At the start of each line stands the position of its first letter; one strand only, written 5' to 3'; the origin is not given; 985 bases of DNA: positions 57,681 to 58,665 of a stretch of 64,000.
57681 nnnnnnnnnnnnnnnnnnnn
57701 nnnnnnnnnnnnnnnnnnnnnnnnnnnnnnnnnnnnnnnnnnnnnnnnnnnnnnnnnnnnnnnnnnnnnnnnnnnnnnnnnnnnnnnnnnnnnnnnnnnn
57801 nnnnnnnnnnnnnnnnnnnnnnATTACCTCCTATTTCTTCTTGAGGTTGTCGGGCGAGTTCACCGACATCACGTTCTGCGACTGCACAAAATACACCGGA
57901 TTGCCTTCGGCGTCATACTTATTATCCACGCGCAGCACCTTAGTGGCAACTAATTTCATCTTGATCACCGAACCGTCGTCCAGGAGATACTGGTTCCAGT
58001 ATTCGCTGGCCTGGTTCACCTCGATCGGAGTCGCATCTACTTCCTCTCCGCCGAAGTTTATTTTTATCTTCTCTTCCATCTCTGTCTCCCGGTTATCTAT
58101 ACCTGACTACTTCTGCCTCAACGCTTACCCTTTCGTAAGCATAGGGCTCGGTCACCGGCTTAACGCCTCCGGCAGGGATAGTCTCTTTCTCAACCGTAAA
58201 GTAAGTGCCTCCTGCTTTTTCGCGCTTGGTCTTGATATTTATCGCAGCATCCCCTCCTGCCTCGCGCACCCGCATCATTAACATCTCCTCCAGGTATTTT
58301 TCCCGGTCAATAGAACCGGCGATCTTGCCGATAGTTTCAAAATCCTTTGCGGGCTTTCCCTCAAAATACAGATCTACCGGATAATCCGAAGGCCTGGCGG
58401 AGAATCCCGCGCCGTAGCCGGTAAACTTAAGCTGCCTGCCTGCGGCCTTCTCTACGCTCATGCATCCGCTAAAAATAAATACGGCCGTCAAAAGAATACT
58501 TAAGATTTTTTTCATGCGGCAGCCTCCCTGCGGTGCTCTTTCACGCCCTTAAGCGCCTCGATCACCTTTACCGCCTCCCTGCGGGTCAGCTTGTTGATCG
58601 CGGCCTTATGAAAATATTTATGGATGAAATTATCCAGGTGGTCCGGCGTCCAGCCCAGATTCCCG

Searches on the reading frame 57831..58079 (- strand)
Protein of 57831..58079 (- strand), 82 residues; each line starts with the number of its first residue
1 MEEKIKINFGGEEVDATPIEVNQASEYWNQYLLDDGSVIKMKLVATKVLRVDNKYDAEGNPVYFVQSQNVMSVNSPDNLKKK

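Call 4: search_protein_families(library=pfam, proteins=[window:57831-58079:-], max_evalue=0.1)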
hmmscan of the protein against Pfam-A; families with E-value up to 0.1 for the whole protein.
window:57831-58079:- (82 aa): 0 families

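Call 5: search_protein_families(library=phrogs, proteins=[window:57831-58079:-], max_evalue=0.1)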
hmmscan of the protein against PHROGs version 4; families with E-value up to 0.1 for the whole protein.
window:57831-58079:- (82 aa): 0 families

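Call 6: search_protein_families(library=ncbifam, proteins=[window:57831-58079:-], max_evalue=0.1)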
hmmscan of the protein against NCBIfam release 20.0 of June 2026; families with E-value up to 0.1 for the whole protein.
window:57831-58079:- (82 aa): 0 families

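Call 8: find_encoding_contigs(protein=window:57831-58079:-, flank=10000, max_places=10)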
Protein window:57831-58079:- (82 aa): 12 contigs read that carry it; 8 places shown.
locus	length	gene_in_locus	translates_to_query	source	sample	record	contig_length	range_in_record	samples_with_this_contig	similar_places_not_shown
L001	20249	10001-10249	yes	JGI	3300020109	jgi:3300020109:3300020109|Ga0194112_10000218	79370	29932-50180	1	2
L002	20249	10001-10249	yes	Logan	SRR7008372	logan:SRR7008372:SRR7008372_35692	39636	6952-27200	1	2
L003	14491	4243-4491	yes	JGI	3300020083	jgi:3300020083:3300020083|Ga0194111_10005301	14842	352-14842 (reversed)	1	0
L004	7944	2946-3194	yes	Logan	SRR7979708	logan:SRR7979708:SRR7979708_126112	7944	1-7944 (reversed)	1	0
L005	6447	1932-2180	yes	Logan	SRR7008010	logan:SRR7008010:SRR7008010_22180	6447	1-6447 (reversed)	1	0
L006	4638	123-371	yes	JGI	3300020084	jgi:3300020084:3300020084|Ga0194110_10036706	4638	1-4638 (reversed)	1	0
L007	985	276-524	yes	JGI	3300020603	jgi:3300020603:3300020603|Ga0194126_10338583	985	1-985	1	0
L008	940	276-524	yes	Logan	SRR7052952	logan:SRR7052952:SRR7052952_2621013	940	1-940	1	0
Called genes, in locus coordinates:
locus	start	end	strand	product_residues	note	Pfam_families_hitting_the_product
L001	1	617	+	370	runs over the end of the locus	PF14903:WG_beta_rep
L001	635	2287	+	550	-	PF00515:TPR_1 (faint), PF07719:TPR_2 (faint), PF13181:TPR_8 (faint), PF13428:TPR_14 (faint), PF13176:TPR_7 (faint), PF13414:TPR_11 (faint), PF13432:TPR_16 (faint), PF14559:TPR_19 (faint)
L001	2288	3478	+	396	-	PF14559:TPR_19 (faint)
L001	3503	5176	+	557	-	PF00515:TPR_1 (faint), PF07719:TPR_2 (faint), PF13176:TPR_7 (faint), PF13414:TPR_11 (weak), PF13428:TPR_14 (faint)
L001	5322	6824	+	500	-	PF14559:TPR_19 (faint)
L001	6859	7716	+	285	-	-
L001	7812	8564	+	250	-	PF04402:SIMPL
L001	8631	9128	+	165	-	PF18914:DUF5666 (faint)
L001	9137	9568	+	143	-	PF06252:GemA (weak)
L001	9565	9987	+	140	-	-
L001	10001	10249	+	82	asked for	-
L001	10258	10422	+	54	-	-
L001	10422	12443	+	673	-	PF00343:Phosphorylase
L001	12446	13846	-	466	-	-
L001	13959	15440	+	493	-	PF01523:PmbA_TldD_1st, PF19289:PmbA_TldD_3rd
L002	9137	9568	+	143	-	PF06252:GemA (weak)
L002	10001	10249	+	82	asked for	-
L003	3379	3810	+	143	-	PF06252:GemA (weak)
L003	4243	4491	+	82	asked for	-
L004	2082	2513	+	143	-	PF06252:GemA (weak)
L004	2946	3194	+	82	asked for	-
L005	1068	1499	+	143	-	PF06252:GemA (weak)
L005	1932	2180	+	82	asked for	-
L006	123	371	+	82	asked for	-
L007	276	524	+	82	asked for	-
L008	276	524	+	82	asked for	-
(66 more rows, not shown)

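Call 9: search_protein_families(library=padloc, proteins=[window:57831-58079:-], max_evalue=0.1)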
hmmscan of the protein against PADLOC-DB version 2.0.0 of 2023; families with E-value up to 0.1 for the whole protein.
window:57831-58079:- (82 aa): 0 families

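Call 10: find_homologous_proteins(query=window:57831-58079:-, max_evalue=0.01)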
Query window:57831-58079:- (82 aa): 163 proteins with E <= 0.01 among 164 candidates; the best 120 are listed.
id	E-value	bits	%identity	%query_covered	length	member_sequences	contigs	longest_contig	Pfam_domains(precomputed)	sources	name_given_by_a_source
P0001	1.5e-46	173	100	100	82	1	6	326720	-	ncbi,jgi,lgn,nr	ncbi:MAG: hypothetical protein FJZ09_00420 [Candidatus Omnitrophica bacterium]|nr:hypothetical prote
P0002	1.3e-41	157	88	100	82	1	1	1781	-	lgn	-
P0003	1.3e-40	154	85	100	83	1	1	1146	-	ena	-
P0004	3.6e-39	149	80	100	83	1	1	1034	-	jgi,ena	-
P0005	1.6e-38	147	83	100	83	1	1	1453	-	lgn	-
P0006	2.6e-38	147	79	100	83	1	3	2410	-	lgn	-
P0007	3.3e-38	146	80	100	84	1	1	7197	-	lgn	-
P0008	9.2e-38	145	82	100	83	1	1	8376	-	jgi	jgi:hypothetical protein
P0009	2.4e-37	144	78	100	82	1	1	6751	-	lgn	-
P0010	2.7e-37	143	79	100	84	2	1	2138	-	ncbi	-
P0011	2.7e-37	143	80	100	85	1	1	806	-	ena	-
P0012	3.6e-37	143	79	100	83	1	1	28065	-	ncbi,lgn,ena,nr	ncbi:MAG: hypothetical protein NT014_06680 [Candidatus Omnitrophica bacterium]|nr:hypothetical prote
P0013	4.5e-37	143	81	96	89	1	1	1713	-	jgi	jgi:hypothetical protein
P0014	4.6e-37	143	79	100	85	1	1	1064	-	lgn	-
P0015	5.0e-37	143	82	96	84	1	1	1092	-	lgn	-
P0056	2.1e-35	137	72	100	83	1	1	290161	-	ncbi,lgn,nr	ncbi:MAG: hypothetical protein Q7K98_05690 [Candidatus Omnitrophota bacterium]|nr:hypothetical prote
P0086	1.5e-33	132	72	100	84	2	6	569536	-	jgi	-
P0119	3.2e-31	124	67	100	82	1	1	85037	-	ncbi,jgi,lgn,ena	ncbi:MAG: hypothetical protein WC732_07225 [Candidatus Omnitrophota bacterium]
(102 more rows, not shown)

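Call 12: find_encoding_contigs(protein=P0086, flank=8000, max_places=2)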
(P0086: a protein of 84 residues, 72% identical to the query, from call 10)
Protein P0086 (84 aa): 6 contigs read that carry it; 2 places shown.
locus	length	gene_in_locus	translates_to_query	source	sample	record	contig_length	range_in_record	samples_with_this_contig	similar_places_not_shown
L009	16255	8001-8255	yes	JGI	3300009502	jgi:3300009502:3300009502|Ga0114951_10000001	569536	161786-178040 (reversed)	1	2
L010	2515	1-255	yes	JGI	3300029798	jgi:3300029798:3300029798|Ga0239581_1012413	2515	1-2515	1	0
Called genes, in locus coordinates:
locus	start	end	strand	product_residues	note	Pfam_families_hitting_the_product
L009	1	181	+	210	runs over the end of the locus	-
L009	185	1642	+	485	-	PF00662:Proton_antipo_N (faint), PF00361:Proton_antipo_M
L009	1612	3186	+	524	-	PF00329:Complex1_30kDa, PF00346:Complex1_49kDa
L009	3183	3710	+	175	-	PF01058:Oxidored_q6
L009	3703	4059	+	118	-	PF04342:DMT_6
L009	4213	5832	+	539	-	PF00005:ABC_tran, PF02463:SMC_N (faint), PF13304:AAA_21 (faint), PF12848:ABC_tran_Xtn, PF00005:ABC_tran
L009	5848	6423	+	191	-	PF03358:FMN_red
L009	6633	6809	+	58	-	PF11154:DUF2934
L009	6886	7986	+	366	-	PF04015:DUF362, PF13187:Fer4_9 (weak), PF00037:Fer4 (weak), PF12838:Fer4_7, PF13237:Fer4_10, PF14697:Fer4_21, PF25160:LdpA_Fe-S-bd (weak), PF00037:Fer4 (weak), +4 more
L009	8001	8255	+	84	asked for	-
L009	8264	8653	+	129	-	PF07238:PilZ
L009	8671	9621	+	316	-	PF00682:HMGL-like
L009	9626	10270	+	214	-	PF01081:Aldolase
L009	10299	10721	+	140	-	-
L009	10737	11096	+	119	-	PF01925:TauE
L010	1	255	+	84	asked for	?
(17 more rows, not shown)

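Call 13: find_encoding_contigs(protein=P0119, flank=8000, max_places=2)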
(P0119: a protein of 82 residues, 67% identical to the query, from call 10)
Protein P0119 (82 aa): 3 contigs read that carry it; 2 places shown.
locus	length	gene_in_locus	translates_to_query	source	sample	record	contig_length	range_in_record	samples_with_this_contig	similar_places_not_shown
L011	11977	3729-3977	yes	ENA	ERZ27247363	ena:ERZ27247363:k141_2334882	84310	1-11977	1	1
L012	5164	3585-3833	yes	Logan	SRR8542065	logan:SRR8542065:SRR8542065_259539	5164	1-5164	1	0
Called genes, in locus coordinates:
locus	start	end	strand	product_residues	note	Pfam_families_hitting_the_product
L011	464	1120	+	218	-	PF25231:DUF7847 (faint), PF06790:UPF0259 (weak), PF06161:DUF975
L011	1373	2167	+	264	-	PF10459:Peptidase_S46 (faint), PF00089:Trypsin, PF13365:Trypsin_2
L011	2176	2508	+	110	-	-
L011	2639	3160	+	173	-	PF01613:Flavin_Reduct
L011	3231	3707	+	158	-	-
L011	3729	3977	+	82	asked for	-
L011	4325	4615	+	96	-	-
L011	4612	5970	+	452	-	PF00291:PALP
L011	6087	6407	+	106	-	PF01588:tRNA_bind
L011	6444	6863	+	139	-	PF01894:YjbQ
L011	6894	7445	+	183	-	PF03692:CxxCxxCC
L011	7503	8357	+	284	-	PF09924:LPG_synthase_C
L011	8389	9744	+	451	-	PF04715:, PF00425:Chorismate_bind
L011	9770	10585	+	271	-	PF01063:Aminotran_4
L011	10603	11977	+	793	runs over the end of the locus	PF13428:TPR_14 (faint), PF07719:TPR_2 (faint), PF12895:ANAPC3 (faint), PF13432:TPR_16 (faint), PF13174:TPR_6 (faint), PF12969:DUF3857, PF01841:Transglut_core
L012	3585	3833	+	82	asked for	-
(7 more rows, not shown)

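Call 14: find_encoding_contigs(protein=P0056, flank=8000, max_places=2)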
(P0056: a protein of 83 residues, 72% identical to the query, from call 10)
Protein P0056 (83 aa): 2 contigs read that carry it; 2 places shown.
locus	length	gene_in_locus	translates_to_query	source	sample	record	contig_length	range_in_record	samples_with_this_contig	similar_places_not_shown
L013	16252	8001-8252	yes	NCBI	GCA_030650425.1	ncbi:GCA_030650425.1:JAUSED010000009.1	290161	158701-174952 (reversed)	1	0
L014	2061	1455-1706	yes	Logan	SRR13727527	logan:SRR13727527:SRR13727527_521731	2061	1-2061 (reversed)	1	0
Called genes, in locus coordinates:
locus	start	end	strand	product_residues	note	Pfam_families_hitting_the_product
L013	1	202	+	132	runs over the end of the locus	PF07238:PilZ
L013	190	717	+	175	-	PF14385:DUF4416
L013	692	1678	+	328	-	PF04055:Radical_SAM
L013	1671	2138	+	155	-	PF09835:DUF2062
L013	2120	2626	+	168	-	PF00512:HisKA (weak)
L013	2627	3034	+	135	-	-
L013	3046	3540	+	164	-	PF04461:YajQ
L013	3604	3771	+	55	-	PF23477:zf_Tbcl_2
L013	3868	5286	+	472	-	PF00672:HAMP, PF13487:HD_5, PF01966:HD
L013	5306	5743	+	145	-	PF01863:YgjP-like, PF10263:SprT-like (weak)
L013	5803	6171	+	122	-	-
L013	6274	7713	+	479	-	PF13091:PLDc_2, PF00614:PLDc (weak)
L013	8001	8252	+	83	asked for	-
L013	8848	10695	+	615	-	PF00270:DEAD, PF00271:Helicase_C, PF16124:RecQ_Zn_bind, PF09382:RQC, PF00570:HRDC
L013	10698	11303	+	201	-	PF01726:LexA_DNA_bind, PF13412:HTH_24 (faint), PF00717:Peptidase_S24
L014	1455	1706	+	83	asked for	-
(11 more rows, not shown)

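Call 16: find_related_loci(query=A1, collection=genome_contigs, flank=10000)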
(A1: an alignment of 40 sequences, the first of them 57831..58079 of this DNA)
Query A1 (82 aa) in genome_contigs; peptide patterns used: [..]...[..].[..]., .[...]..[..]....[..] (x = any residue, [..] = any of these).
147 stretches matched a pattern; 62 encode a relative of the query (tblastn E <= 1e-3); 62 distinct loci.
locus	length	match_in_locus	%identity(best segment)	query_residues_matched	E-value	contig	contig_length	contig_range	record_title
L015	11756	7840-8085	80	1-82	2e-42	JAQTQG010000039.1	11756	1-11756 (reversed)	MAG: Candidatus Omnitrophota bacterium isolate STB_134 NODE_13870_length_11756_cov_5.114799_Sandtown_B, whole genome sho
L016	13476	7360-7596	82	4-82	5e-42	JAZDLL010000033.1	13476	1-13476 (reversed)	MAG: Candidatus Omnitrophota bacterium isolate MEGAHIT-group-0.593 k141_2262971, whole genome shotgun sequence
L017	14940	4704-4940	81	4-82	9e-42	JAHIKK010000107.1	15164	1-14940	MAG: Candidatus Omnitrophota bacterium isolate KR13_N1.mb.50 KR13_N1.mb.50_k141_232710, whole genome shotgun sequence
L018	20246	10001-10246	78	1-82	1e-41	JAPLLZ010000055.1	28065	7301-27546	MAG: Candidatus Omnitrophota bacterium isolate LacPavin_0419_WC90_MAG_39_8 LacPavin_0419_WC90_scaffold_672077, whole gen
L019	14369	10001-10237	81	4-82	2e-41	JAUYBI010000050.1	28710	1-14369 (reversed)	MAG: Candidatus Omnitrophota bacterium isolate C19_metabat.bin.11_sub C19_k141_17902, whole genome shotgun sequence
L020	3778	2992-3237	76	1-82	4e-41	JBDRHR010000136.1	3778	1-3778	MAG: Nitrospirota bacterium isolate MEGAHIT-group-1.534 k141_10104941, whole genome shotgun sequence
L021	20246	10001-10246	72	1-82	3e-40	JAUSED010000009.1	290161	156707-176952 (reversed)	MAG: Candidatus Omnitrophota bacterium isolate E14_maxbin.165 E14_k141_1292841, whole genome shotgun sequence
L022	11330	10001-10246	73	1-82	5e-40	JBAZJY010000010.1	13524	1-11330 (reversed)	MAG: Candidatus Omnitrophota bacterium isolate SO_2017_LW4_130 scaffold_8814_c1_LW137-91_2017, whole genome shotgun sequ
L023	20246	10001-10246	73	1-82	5e-40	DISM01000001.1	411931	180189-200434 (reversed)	MAG TPA_asm: Candidatus Omnitrophica bacterium UBA6210 UBA6210_contig_1103, whole genome shotgun sequence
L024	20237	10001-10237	77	4-82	9e-40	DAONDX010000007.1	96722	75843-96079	MAG TPA_asm: Candidatus Omnitrophota bacterium isolate AMR_MDS_3884 NODE_129_length_96722_cov_6.971831, whole genome sho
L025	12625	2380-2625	74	1-82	1e-39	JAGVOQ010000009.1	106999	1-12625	MAG: Candidatus Omnitrophota bacterium isolate DeMMO3_19 c_000000097115, whole genome shotgun sequence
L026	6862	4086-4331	71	1-82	3e-39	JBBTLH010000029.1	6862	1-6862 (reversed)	MAG: Candidatus Omnitrophota bacterium isolate H51-bin162_1 H51_bin162_1_000000000029, whole genome shotgun sequence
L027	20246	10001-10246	72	1-82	3e-39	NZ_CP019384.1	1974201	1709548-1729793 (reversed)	Candidatus Velamenicoccus archaeovorus strain LiM chromosome, complete genome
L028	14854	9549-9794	72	1-82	2e-39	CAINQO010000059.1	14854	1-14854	MAG: Candidatus Omnitrophica bacterium isolate AM-2014-D7_bin-608 genome assembly, contig: bin-608:059/123, whole genome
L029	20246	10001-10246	72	1-82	3e-39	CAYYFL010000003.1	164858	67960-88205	MAG TPA_asm: uncultured Planctomycetia bacterium isolate binchicken_co20_28 genome assembly, contig: NODE_214_length_164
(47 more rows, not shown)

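Call 35: predict_structure(alignment_id=A1)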
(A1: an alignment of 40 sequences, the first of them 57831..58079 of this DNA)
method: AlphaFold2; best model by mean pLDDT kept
length: 82 residues; sequences in the alignment: 40
mean_pLDDT: 88.4   pTM: 0.63
mean pLDDT of the five models: 88.4, 87.0, 83.9, 75.5, 74.6
residues with pLDDT >= 90: 45; 70-90: 32; 50-70: 5; < 50: 0
segments of 3 or more residues with pLDDT < 50: none
pLDDT, mean of each block of 10 residues (from residue 1): 84 94 79 92 91 96 91 85 70
secondary structure, 60 per line:
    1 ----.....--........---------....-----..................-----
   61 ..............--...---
elements in order: E5-9 E12-19 E29-32 E38-55 E61-74

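Call 64: fold_search(model_id=the predicted structure, library=viral)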
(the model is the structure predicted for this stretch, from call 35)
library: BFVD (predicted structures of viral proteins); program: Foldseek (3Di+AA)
matches with E <= 10: 743; with E <= 0.001: 0
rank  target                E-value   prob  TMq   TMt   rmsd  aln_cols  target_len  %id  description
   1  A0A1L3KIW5            4.5e-02  0.30  0.20  0.16  16.6        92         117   15  Uncharacterized protein [Wenling levi-like virus 1]
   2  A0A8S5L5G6            5.9e-02  0.25  0.21  0.16  16.7        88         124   19  Coat protein [ssRNA phage SRR6960551_5]
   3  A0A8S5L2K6            7.0e-02  0.33  0.21  0.15  16.3        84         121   13  Coat protein [ssRNA phage Esthiorhiza.1_7]
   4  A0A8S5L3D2            8.3e-02  0.41  0.24  0.19  16.2        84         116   10  Coat protein [ssRNA phage Gephyllon.1_28]
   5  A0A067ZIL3            9.3e-02  0.47  0.27  0.21  15.0        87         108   14  (no name in the UniProt tables at hand)
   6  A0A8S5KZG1            1.0e-01  0.60  0.31  0.23   9.0        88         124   12  Coat protein [ssRNA phage Zoerhiza.4_19]
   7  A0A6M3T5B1            1.2e-01  0.97  0.38  0.43   8.4        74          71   16  (no name in the UniProt tables at hand)
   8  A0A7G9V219            1.2e-01  0.92  0.30  0.32   8.0        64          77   14  Uncharacterized protein [Pseudomonas phage phiPsa315]
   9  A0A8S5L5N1            1.2e-01  0.28  0.23  0.18  10.3        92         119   10  Coat protein [ssRNA phage SRR6960549_9]
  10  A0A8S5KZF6            1.2e-01  0.21  0.21  0.15  15.4        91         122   10  Coat protein [ssRNA phage Esthiorhiza.4_7]
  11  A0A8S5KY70            1.3e-01  0.21  0.19  0.15  16.2        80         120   16  Coat protein [ssRNA phage Gerhypos.2_16]
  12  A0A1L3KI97            1.3e-01  0.18  0.21  0.15  17.9        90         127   10  Capsid protein [Beihai levi-like virus 21]
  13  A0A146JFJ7            1.3e-01  0.18  0.16  0.07  16.7        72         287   15  (no name in the UniProt tables at hand)
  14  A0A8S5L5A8            1.4e-01  0.20  0.20  0.15  16.7        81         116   17  Coat protein [ssRNA phage SRR6253161_3]
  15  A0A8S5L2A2            1.5e-01  0.14  0.18  0.13  17.6        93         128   16  Coat protein [ssRNA phage Gerhypos.4_60]
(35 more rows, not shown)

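Call 74: find_encoding_contigs(protein=P0002, flank=3000, max_places=2)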
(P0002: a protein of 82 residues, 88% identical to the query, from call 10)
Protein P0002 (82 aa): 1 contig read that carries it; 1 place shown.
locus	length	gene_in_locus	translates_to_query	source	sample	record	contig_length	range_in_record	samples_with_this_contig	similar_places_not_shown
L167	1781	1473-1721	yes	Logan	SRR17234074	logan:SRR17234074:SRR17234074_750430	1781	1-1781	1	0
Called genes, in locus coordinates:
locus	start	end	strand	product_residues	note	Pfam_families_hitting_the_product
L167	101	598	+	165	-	PF18914:DUF5666 (weak)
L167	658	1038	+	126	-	PF06252:GemA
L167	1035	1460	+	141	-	-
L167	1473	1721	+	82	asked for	-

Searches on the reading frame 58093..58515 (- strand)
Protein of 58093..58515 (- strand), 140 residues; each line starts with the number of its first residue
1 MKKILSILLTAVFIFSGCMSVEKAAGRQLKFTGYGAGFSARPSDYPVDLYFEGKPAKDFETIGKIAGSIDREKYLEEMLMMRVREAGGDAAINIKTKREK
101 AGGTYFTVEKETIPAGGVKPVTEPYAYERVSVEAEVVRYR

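Call 4: search_protein_families(library=pfam, proteins=[window:58093-58515:-], max_evalue=0.1)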
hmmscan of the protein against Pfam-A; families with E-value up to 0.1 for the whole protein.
window:58093-58515:- (140 aa): 0 families

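Call 5: search_protein_families(library=phrogs, proteins=[window:58093-58515:-], max_evalue=0.1)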
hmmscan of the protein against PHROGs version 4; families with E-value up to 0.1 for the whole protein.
window:58093-58515:- (140 aa): 0 families

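Call 6: search_protein_families(library=ncbifam, proteins=[window:58093-58515:-], max_evalue=0.1)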
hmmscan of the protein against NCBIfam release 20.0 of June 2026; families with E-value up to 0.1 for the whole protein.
window:58093-58515:- (140 aa): 2 families
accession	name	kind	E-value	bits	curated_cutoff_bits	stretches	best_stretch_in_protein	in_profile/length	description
NF047408.1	SA0632_fam_LP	equivalog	0.0019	17.8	70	1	1-24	1-25/68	SA0632 family lipoprotein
NF045576.1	BT_3928_fam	equivalog_domain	0.059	12.5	250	1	3-35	3-35/358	BT_3928 family protein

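Call 9: search_protein_families(library=padloc, proteins=[window:58093-58515:-], max_evalue=0.1)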
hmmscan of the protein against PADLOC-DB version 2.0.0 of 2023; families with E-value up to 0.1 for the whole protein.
window:58093-58515:- (140 aa): 0 families
